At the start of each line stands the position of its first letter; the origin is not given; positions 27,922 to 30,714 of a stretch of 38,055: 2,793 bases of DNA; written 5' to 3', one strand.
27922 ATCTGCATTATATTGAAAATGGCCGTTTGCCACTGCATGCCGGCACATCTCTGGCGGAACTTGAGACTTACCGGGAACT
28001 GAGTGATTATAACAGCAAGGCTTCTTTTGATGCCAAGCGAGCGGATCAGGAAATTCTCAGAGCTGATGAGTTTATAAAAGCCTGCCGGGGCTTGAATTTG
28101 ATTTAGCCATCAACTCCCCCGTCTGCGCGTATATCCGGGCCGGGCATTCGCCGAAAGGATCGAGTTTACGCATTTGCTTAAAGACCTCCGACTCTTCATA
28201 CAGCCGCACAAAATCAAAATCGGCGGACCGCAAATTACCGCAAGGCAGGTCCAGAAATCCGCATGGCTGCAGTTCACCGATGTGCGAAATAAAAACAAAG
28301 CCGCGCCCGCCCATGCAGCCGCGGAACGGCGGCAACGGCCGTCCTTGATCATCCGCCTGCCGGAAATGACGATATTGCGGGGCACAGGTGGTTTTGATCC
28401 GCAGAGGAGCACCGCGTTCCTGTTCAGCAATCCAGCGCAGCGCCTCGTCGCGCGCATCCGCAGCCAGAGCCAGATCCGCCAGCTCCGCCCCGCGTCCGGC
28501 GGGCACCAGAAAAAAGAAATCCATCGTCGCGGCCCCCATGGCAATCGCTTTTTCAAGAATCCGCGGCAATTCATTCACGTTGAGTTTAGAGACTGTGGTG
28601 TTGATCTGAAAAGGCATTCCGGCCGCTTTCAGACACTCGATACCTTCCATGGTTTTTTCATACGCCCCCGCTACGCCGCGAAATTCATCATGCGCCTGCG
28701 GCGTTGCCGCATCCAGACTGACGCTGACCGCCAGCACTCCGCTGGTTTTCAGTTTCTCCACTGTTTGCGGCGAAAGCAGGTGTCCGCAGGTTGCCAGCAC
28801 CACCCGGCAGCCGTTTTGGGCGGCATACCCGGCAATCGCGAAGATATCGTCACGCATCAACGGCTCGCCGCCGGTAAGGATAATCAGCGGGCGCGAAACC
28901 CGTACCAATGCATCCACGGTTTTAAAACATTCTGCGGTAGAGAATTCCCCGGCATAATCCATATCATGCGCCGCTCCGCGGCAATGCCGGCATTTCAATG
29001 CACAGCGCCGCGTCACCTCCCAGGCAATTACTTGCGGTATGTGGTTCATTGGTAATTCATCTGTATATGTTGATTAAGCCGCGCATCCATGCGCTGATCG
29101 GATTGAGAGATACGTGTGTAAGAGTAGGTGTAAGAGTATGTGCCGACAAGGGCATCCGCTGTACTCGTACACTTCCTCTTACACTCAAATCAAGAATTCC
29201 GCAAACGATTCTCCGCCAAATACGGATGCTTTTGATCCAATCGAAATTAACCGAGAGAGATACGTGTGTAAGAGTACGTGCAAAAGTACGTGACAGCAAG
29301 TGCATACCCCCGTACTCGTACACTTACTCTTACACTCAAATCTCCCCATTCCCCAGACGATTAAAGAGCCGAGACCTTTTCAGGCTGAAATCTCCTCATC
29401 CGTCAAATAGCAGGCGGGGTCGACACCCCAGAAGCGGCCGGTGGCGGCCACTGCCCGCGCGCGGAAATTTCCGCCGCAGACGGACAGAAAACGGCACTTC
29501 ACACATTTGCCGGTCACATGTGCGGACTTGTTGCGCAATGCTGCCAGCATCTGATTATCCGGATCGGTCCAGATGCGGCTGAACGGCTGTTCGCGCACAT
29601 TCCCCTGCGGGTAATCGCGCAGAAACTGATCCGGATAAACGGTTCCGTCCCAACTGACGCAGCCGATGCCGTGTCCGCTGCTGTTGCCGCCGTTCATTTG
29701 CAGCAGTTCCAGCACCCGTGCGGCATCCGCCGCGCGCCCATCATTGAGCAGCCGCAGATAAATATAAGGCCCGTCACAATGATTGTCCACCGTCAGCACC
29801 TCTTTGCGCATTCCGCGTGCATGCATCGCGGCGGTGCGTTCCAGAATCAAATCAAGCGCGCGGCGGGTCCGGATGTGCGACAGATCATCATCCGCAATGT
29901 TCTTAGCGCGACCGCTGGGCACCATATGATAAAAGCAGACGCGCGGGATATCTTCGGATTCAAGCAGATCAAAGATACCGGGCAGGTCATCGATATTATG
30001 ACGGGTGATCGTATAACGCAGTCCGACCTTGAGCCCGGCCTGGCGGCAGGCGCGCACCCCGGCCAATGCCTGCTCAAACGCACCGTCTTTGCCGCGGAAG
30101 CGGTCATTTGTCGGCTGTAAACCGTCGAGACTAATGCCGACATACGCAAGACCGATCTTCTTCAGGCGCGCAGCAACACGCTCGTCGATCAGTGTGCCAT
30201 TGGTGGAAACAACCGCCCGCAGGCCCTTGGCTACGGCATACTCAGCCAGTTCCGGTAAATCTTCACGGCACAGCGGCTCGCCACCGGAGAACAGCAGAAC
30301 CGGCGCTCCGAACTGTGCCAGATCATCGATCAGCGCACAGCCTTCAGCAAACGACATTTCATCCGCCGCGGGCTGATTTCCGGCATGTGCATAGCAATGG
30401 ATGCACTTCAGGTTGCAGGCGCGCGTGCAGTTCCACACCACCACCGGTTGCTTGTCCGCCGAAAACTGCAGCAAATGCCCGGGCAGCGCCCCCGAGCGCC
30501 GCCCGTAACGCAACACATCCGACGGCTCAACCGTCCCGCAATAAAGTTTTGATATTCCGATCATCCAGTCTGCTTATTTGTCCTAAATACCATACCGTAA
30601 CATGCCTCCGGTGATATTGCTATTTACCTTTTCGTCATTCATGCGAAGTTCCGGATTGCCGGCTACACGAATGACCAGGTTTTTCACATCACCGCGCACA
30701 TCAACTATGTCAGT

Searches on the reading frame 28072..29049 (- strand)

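Call 7: search_protein_families(library=pfam, proteins=[window:28072-29049:-], max_evalue=0.00001)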
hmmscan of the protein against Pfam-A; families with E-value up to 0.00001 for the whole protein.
window:28072-29049:- (325 aa): 1 family
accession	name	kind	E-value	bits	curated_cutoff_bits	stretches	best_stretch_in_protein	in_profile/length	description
PF04055.27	Radical_SAM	-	1.6e-24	87.4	29.5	1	11-167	2-165/166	Radical SAM superfamily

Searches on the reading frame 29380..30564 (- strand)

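Call 7: search_protein_families(library=pfam, proteins=[window:29380-30564:-], max_evalue=0.00001)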
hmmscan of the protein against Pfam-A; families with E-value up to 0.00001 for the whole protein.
window:29380-30564:- (394 aa): 2 families
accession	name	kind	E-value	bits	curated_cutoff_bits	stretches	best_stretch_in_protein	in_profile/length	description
PF04055.27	Radical_SAM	-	5.1e-29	102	29.5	1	45-201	2-166/166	Radical SAM superfamily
PF13186.11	SPASM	-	5.3e-07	30.3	21.5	1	303-357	10-66/67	Iron-sulfur cluster-binding domain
